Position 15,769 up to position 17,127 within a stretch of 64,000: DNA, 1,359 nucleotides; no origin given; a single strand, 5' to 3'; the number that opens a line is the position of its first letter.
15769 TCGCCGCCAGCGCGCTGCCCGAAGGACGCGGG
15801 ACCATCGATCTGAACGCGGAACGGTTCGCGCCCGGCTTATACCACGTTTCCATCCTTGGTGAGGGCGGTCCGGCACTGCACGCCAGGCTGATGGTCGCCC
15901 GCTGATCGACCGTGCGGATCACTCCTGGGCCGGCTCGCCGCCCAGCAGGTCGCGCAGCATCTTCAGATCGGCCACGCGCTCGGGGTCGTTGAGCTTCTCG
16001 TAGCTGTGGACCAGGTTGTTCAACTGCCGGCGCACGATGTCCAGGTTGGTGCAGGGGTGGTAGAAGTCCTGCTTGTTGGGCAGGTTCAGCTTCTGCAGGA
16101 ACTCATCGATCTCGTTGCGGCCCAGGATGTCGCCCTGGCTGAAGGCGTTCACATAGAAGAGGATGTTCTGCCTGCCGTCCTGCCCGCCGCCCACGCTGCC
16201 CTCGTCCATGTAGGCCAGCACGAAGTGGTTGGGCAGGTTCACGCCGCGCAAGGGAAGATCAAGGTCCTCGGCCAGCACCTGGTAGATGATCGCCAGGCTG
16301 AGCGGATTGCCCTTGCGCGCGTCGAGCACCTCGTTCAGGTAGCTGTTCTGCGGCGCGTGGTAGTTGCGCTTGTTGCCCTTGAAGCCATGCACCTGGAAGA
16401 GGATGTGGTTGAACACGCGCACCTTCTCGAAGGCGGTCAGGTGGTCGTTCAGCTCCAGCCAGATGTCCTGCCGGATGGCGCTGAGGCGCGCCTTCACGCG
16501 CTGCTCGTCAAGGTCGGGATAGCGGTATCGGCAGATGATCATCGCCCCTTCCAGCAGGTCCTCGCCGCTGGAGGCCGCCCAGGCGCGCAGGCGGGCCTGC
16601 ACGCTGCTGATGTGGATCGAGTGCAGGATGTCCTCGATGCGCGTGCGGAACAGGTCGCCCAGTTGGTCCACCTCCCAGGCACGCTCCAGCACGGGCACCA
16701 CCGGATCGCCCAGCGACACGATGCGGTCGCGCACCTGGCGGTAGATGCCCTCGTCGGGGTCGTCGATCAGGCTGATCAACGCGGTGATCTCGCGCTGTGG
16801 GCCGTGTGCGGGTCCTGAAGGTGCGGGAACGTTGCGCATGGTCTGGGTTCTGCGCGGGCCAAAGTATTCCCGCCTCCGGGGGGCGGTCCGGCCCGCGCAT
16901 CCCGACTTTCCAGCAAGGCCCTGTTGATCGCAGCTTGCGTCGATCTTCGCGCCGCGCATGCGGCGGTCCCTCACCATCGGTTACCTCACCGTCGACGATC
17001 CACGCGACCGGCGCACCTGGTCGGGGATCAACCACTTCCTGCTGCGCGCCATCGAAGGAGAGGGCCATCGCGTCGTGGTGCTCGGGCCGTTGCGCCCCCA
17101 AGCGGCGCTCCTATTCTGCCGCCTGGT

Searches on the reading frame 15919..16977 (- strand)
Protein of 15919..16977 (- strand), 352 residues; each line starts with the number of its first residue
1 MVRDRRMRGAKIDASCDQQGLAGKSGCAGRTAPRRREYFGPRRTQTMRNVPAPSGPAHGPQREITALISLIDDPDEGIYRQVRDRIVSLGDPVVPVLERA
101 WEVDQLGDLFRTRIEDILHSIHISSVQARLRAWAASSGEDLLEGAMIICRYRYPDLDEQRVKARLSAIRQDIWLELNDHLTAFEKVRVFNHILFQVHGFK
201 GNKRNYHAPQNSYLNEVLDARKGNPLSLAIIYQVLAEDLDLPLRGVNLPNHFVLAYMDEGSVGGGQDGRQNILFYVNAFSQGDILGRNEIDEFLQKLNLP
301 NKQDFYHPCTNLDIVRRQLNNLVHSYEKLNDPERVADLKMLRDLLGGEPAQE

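Call 3: search_protein_families(library=pfam, proteins=[window:15919-16977:-], max_evalue=0.1)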
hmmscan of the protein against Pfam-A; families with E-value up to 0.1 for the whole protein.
window:15919-16977:- (352 aa): 1 family
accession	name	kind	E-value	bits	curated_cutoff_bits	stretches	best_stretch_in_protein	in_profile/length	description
PF13369.12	Transglut_core2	-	1.5e-39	135.4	23.5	1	160-320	2-155/155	Transglutaminase-like superfamily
